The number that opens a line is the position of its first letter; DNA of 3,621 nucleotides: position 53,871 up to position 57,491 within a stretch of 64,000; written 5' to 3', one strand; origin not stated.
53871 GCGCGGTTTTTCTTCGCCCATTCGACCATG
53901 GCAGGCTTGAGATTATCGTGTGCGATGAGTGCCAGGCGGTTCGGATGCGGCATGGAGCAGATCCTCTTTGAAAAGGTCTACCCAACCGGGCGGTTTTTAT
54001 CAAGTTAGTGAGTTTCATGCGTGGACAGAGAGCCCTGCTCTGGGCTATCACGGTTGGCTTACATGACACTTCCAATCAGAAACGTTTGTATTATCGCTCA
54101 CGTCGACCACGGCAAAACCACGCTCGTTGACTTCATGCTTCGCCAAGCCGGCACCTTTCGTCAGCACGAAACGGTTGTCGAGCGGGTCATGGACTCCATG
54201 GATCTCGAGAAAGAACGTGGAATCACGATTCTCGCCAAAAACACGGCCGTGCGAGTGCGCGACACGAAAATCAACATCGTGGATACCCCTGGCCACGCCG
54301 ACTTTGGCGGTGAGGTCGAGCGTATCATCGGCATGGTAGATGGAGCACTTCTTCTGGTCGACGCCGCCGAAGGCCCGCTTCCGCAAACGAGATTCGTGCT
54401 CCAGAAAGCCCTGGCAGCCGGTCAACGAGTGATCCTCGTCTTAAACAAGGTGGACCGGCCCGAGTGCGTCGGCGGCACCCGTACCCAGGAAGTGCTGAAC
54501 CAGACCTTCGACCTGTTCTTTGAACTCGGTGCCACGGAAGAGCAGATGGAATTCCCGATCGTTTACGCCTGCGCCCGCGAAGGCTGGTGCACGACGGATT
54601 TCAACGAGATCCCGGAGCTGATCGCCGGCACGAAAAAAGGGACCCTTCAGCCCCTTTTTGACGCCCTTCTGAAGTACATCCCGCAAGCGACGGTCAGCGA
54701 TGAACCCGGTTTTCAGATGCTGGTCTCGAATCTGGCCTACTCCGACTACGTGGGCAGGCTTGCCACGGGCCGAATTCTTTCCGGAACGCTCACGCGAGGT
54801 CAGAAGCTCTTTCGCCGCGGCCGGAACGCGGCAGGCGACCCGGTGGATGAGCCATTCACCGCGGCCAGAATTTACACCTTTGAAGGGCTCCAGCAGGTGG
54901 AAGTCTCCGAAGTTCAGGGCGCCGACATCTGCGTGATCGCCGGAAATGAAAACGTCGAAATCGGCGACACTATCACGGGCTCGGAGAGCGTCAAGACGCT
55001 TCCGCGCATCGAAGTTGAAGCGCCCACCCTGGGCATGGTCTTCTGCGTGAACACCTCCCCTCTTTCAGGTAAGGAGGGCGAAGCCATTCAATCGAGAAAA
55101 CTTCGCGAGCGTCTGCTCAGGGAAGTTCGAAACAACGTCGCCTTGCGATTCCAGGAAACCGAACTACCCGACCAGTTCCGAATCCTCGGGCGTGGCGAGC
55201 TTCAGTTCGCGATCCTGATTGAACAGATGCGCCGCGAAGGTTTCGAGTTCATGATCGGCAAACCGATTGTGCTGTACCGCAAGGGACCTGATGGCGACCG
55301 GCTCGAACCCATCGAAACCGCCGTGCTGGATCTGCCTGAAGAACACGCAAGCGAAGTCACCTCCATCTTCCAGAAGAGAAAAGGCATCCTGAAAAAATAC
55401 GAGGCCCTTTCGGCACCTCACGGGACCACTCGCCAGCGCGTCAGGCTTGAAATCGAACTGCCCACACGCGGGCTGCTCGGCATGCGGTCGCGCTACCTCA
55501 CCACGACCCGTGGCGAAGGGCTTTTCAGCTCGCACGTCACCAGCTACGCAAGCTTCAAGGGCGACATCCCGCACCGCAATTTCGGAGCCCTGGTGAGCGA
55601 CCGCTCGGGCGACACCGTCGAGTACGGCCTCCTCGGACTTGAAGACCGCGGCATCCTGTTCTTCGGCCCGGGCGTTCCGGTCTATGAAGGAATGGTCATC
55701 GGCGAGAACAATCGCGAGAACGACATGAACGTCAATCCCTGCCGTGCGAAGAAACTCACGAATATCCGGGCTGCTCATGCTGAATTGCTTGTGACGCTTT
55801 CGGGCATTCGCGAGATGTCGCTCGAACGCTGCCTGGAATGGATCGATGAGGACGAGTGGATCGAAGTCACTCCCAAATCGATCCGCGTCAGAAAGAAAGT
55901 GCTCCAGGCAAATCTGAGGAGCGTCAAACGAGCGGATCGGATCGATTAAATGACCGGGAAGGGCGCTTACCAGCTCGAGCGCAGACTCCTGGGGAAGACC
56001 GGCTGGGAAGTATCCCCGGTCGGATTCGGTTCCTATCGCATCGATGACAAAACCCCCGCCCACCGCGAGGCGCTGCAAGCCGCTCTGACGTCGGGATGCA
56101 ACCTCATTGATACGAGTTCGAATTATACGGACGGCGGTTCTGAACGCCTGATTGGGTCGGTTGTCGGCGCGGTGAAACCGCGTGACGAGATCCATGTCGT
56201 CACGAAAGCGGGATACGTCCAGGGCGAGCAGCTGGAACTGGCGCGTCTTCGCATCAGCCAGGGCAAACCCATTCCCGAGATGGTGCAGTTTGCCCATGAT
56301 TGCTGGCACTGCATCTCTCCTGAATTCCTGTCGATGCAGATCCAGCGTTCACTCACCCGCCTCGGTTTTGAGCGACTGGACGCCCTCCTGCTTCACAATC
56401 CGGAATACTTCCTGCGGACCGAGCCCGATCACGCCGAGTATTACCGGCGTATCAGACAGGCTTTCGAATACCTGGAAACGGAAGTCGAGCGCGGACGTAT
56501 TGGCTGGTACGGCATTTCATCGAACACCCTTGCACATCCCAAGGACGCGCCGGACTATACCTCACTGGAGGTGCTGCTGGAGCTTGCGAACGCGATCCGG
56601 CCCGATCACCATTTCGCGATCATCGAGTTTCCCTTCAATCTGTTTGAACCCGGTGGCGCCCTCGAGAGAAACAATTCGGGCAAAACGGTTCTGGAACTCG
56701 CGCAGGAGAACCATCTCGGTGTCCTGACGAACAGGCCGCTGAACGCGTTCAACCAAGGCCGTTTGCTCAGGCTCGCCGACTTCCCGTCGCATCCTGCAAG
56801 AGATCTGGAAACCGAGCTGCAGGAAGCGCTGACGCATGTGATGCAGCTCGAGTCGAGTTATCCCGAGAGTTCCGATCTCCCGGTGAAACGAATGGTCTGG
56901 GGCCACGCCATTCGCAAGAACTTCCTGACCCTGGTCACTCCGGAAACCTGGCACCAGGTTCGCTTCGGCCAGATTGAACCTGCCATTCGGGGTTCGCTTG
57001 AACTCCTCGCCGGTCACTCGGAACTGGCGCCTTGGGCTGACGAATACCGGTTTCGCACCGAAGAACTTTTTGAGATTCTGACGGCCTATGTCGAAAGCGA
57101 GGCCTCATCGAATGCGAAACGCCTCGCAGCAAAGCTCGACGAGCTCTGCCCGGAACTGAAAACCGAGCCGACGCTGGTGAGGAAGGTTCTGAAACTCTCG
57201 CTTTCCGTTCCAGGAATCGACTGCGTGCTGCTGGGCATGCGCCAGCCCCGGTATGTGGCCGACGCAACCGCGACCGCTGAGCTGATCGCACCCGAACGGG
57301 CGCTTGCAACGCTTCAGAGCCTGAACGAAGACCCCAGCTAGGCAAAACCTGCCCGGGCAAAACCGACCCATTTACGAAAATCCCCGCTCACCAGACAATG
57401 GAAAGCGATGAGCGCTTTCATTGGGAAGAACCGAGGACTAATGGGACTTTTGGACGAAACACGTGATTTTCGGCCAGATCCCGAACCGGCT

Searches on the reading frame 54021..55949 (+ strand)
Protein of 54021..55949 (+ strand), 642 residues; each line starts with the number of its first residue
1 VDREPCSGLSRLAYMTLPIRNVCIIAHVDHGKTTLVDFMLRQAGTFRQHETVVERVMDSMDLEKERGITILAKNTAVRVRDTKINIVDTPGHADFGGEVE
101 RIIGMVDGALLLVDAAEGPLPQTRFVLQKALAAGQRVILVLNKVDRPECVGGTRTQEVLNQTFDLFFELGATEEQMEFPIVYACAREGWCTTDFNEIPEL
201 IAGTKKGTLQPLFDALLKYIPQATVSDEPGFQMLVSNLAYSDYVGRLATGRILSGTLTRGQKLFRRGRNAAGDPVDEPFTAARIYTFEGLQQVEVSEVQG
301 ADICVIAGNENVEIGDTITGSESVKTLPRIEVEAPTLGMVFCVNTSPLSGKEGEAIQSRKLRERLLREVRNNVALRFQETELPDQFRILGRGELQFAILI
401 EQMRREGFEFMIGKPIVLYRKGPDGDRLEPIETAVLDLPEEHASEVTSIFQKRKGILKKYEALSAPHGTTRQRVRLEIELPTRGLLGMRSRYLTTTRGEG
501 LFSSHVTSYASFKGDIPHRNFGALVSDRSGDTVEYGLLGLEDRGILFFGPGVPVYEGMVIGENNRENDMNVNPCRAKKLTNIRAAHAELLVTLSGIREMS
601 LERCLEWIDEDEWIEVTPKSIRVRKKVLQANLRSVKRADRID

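Call 94: search_protein_families(library=pfam, proteins=[window:54021-55949:+], max_evalue=0.00001)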
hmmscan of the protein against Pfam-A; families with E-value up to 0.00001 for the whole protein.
window:54021-55949:+ (642 aa): 5 families
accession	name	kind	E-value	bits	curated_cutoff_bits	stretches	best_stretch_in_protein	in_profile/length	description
PF00009.33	GTP_EFTU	-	1.6e-51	175.1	26.5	1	18-221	2-187/188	Elongation factor Tu GTP binding domain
PF21018.2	BipA_C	-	5.2e-42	142.5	23.8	1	522-629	2-109/110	TypA/BipA C-terminal domain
PF00679.30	EFG_C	-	5.3e-12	46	27.9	1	428-518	3-87/89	Elongation factor G C-terminus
PF03144.31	GTP_EFTU_D2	-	3.4e-11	43.8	30.3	1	245-319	1-73/73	Elongation factor Tu domain 2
PF22042.2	EF-G_D2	-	4e-09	36.9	27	1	231-319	2-82/84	Elongation factor G domain 2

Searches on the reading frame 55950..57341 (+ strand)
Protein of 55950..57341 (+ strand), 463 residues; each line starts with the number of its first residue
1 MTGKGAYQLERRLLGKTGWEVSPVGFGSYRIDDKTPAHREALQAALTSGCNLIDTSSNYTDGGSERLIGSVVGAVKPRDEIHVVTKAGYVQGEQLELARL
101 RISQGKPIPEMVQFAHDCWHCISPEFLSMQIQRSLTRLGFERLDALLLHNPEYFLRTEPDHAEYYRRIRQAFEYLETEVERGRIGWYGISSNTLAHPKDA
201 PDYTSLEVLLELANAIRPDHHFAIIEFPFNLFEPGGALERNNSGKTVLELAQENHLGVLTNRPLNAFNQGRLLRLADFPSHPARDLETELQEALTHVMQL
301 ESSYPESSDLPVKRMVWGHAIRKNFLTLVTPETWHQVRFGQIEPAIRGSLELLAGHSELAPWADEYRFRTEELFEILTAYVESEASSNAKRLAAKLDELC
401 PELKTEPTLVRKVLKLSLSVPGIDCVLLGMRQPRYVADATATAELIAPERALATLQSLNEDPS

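Call 94: search_protein_families(library=pfam, proteins=[window:55950-57341:+], max_evalue=0.00001)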
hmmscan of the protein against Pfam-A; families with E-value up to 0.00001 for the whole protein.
window:55950-57341:+ (463 aa): 1 family
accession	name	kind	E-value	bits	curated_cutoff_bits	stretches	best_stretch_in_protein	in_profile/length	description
PF00248.27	Aldo_ket_red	-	4.7e-21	75.6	24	1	24-292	2-217/291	Aldo/keto reductase family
